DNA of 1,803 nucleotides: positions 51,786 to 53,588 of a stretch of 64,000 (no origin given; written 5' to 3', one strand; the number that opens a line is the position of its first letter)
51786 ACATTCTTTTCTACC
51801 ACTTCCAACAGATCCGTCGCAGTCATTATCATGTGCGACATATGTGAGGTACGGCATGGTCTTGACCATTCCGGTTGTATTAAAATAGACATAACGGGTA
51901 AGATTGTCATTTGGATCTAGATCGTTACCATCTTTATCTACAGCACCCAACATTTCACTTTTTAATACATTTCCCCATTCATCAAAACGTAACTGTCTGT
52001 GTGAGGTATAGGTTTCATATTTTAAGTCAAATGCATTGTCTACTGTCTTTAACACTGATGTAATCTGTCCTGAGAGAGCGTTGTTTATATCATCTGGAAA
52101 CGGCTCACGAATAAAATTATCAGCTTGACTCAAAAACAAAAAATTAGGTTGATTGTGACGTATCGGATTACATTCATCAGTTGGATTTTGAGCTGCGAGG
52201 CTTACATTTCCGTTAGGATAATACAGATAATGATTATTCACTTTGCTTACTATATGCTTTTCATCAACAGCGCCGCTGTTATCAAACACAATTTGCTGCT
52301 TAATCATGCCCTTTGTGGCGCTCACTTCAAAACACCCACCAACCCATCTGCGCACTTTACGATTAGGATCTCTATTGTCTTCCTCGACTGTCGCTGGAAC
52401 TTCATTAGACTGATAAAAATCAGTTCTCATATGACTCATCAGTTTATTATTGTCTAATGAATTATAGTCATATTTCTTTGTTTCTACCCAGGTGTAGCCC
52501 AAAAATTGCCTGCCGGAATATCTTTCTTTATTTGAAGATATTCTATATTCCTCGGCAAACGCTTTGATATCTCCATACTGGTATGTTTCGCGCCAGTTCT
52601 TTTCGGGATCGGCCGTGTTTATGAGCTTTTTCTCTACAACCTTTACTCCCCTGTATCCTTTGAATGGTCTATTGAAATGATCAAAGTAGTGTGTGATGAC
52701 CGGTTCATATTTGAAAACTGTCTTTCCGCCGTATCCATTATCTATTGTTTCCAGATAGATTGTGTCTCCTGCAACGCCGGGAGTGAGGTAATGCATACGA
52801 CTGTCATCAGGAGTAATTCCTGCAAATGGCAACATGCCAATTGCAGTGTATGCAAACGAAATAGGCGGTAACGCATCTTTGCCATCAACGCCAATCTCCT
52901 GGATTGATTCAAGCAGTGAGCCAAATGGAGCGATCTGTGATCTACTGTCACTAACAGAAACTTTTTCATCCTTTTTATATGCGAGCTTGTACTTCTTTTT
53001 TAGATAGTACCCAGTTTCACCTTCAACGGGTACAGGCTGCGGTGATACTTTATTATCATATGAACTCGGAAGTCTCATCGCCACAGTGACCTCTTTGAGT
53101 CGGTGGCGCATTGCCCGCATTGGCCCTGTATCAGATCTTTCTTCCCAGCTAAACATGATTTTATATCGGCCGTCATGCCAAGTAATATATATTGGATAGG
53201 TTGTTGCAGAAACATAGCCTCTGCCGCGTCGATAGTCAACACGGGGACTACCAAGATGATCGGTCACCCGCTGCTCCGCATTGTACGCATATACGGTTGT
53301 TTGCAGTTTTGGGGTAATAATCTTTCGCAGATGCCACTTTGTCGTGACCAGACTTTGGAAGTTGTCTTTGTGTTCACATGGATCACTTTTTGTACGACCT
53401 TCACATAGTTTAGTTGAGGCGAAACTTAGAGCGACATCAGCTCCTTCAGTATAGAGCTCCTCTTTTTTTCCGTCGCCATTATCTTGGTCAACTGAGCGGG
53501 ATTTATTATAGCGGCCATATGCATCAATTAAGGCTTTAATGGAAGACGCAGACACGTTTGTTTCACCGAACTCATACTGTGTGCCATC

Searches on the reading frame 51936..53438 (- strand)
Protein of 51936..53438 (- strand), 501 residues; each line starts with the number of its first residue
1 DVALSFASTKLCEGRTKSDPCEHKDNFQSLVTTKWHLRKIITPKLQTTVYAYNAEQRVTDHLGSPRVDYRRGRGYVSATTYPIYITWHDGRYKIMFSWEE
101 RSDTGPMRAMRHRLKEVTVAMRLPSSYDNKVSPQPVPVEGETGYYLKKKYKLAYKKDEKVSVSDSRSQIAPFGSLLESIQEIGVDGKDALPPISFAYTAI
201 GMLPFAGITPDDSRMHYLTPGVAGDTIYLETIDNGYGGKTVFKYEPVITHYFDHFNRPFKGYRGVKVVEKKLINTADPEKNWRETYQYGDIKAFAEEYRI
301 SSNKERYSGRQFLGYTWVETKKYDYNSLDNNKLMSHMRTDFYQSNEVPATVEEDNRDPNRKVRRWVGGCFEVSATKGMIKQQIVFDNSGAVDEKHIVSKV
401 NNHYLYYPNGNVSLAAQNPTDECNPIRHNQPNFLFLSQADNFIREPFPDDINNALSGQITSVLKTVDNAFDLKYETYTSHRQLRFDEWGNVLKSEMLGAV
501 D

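Call 83: search_protein_families(library=pfam, proteins=[window:51936-53438:-], max_evalue=1)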
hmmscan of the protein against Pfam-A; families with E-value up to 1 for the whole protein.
window:51936-53438:- (501 aa): 1 family
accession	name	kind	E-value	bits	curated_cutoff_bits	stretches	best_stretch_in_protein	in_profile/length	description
PF01247.24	Ribosomal_L35Ae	-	0.2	12.3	27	0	311-381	6-77/95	Ribosomal protein L35Ae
